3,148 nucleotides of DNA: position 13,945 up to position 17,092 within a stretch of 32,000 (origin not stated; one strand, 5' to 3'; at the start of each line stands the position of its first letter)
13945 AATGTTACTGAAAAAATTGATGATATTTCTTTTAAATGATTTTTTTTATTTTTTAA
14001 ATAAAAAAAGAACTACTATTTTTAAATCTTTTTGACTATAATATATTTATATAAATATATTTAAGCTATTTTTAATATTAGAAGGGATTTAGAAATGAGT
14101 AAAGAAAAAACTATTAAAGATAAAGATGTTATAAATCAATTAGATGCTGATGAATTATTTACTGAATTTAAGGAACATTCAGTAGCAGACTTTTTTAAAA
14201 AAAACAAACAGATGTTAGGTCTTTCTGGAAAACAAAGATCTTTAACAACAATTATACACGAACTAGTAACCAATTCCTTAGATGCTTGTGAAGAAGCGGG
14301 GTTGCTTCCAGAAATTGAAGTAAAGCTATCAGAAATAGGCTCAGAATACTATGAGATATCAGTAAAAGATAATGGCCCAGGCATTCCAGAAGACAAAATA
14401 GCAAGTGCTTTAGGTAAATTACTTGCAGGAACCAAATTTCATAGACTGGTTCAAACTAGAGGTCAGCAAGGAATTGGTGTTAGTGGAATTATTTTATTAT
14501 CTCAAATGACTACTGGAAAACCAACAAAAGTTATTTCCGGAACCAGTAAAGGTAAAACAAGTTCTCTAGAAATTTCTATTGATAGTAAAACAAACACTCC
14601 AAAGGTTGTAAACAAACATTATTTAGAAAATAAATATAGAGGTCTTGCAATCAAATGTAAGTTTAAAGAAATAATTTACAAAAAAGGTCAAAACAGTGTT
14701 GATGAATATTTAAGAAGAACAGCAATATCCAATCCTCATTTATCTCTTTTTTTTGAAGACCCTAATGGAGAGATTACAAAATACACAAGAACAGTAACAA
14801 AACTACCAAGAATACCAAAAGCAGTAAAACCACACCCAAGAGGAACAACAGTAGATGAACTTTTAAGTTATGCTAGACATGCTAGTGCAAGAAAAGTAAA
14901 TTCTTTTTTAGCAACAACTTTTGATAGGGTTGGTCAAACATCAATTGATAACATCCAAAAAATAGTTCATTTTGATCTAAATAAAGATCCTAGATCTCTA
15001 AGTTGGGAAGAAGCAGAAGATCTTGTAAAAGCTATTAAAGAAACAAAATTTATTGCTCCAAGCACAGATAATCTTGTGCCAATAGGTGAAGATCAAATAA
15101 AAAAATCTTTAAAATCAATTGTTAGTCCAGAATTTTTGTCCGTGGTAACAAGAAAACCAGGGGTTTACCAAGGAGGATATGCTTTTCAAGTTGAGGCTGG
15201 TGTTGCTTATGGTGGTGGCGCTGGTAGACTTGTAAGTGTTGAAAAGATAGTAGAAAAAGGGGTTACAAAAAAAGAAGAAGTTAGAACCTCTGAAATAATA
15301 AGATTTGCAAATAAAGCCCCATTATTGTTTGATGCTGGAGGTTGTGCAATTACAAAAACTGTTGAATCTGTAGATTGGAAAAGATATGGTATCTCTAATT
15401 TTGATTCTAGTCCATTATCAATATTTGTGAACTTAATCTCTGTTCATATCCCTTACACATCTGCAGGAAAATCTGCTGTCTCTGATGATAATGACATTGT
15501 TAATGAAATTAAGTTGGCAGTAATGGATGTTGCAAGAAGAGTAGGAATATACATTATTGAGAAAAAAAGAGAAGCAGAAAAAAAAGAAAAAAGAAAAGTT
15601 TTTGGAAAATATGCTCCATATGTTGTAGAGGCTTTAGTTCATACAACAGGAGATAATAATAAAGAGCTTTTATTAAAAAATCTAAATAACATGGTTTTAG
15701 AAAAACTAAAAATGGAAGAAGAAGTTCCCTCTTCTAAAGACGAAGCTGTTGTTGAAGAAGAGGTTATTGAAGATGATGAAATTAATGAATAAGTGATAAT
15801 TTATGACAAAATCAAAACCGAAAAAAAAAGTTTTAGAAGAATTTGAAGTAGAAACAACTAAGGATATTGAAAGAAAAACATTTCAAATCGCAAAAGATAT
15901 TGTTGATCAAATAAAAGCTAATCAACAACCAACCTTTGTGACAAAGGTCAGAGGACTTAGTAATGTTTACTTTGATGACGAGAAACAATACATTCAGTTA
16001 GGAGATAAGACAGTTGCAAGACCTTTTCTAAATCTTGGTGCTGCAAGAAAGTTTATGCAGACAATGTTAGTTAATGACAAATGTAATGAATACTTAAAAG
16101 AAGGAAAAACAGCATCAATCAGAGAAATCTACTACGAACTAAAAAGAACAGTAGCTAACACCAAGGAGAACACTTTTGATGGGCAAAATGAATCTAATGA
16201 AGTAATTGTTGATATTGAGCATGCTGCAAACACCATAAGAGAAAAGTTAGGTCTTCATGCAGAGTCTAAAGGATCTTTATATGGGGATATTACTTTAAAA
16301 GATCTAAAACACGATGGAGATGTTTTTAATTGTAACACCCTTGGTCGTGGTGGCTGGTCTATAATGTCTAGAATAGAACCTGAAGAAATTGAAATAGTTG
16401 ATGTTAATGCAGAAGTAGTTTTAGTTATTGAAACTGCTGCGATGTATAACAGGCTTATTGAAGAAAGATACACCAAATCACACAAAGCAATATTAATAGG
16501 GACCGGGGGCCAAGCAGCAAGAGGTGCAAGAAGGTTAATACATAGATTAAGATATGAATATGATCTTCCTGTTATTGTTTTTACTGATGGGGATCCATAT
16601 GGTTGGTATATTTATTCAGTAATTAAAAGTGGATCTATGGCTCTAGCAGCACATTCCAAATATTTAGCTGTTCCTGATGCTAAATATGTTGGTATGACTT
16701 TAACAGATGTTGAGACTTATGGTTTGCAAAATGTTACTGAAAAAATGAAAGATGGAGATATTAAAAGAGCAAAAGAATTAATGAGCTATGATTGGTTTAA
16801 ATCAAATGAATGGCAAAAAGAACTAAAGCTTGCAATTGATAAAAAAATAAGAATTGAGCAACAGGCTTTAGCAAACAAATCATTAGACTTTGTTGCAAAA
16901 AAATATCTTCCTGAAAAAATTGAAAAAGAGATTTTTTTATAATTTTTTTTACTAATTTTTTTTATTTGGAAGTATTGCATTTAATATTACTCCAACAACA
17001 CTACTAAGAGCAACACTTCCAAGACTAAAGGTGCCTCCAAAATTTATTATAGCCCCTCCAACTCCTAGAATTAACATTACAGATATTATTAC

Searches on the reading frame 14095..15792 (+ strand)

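Call 30: search_protein_families(library=pfam, proteins=[window:14095-15792:+], max_evalue=0.00001)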
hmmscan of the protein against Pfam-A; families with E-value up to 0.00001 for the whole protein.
window:14095-15792:+ (565 aa): 3 families
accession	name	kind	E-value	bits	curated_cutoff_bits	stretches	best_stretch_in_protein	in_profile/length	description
PF09239.17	Topo-VIb_trans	-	1.5e-51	174.8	24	1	322-499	1-159/159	Topoisomerase VI B subunit, transducer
PF02518.31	HATPase_c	-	2e-12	48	26.4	1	45-158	1-105/111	Histidine kinase-, DNA gyrase B-, and HSP90-like ATPase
PF13589.12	HATPase_c_3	-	1.3e-09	38.6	25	1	50-167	3-110/137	Histidine kinase-, DNA gyrase B-, and HSP90-like ATPase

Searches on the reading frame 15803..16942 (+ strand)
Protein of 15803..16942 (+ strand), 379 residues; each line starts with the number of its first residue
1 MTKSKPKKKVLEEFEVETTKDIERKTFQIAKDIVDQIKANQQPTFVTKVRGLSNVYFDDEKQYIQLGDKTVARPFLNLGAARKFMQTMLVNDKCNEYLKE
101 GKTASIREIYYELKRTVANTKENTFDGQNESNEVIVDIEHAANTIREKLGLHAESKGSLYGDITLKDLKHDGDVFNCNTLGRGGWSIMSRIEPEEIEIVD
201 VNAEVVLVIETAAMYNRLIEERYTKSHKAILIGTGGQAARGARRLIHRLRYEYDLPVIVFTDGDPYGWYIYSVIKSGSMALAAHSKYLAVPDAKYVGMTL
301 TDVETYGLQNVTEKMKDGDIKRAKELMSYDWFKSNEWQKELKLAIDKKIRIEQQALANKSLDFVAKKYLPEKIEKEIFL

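Call 30: search_protein_families(library=pfam, proteins=[window:15803-16942:+], max_evalue=0.00001)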
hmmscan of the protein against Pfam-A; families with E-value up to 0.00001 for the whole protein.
window:15803-16942:+ (379 aa): 2 families
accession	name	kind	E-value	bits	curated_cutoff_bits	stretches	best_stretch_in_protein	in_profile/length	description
PF21180.3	TOP6A-Spo11_Toprim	-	4.9e-57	193.1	24.1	1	205-373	1-170/170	Topoisomerase 6 subunit A/Spo11, Toprim domain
PF04406.19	TP6A_N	-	4e-15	55.8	26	1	82-150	1-61/62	Type IIB DNA topoisomerase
